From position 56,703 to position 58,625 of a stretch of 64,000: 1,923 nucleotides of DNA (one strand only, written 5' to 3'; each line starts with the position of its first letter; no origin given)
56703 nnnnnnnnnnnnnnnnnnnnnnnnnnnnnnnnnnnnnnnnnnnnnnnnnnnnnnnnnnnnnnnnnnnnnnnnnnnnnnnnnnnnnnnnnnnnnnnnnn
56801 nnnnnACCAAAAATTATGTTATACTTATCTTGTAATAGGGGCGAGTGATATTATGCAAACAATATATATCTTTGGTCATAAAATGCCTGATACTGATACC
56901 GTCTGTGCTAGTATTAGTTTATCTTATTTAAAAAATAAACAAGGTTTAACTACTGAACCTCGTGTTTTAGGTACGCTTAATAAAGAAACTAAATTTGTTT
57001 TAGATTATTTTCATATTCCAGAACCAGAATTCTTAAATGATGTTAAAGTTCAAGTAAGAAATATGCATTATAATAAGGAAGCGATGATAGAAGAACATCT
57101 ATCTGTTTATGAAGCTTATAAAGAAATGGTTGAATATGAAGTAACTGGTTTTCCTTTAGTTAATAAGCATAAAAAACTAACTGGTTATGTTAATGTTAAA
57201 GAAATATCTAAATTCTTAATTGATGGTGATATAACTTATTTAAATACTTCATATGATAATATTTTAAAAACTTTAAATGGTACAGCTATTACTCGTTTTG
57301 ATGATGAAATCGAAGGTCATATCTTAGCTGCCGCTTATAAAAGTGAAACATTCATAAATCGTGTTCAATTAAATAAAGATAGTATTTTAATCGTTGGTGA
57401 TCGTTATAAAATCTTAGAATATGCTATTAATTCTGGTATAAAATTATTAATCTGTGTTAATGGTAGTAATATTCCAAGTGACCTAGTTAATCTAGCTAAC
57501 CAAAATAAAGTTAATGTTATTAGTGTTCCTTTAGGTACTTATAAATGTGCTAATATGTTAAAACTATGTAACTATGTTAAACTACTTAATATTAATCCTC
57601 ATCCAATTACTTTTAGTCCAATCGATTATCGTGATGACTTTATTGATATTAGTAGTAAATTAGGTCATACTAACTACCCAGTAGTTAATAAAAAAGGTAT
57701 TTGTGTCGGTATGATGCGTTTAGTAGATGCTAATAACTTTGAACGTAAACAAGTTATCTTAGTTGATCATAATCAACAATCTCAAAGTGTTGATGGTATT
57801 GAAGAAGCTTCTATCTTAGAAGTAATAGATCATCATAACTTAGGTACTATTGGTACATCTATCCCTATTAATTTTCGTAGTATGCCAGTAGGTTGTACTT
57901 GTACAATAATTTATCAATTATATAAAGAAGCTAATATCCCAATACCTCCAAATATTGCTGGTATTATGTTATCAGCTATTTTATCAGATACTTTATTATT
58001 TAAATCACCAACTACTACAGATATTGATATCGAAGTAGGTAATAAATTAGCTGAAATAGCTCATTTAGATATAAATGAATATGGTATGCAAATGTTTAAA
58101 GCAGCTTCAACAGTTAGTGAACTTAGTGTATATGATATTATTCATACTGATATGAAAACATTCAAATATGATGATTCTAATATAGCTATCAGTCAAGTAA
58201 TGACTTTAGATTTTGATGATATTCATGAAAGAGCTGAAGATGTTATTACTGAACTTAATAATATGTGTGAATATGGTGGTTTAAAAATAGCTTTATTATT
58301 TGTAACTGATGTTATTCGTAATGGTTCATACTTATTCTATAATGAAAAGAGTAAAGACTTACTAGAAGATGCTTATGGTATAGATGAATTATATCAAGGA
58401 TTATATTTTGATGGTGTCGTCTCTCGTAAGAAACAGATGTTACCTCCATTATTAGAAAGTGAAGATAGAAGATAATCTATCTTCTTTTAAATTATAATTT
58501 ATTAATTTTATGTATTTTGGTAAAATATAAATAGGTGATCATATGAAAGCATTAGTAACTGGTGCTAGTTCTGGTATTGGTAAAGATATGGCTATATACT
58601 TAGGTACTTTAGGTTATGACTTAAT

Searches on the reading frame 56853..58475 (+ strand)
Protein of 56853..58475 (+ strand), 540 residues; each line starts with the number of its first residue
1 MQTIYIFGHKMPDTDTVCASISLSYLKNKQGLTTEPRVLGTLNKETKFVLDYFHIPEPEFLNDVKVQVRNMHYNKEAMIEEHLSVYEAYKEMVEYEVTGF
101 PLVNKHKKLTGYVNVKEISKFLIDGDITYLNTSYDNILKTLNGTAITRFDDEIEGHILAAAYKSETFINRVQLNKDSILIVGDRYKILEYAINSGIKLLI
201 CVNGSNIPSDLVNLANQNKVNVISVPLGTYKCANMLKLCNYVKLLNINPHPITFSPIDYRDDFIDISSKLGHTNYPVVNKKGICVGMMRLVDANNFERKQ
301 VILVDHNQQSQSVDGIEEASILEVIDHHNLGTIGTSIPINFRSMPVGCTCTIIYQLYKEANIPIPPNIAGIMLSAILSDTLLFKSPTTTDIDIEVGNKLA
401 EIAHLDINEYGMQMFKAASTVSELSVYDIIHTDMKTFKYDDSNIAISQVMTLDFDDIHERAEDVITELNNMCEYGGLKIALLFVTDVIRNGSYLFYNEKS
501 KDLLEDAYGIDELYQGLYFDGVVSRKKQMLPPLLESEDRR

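Call 110: search_protein_families(library=pfam, proteins=[window:56853-58475:+], max_evalue=0.00001)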
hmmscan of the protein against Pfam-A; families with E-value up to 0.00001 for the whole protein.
window:56853-58475:+ (540 aa): 4 families
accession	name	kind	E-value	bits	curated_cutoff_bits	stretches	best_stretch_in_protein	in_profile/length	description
PF02833.19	DHHA2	-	1.3e-29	103.5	27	1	412-535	1-125/126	DHHA2 domain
PF01368.27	DHH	-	2.4e-23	83.2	28.1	1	3-376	1-125/125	DHH family, N-terminal domain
PF07085.17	DRTGG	-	4.3e-16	59.1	25.2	1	136-238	1-104/105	DRTGG domain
PF00571.33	CBS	-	4.5e-08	33.8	24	0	78-123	11-56/57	CBS domain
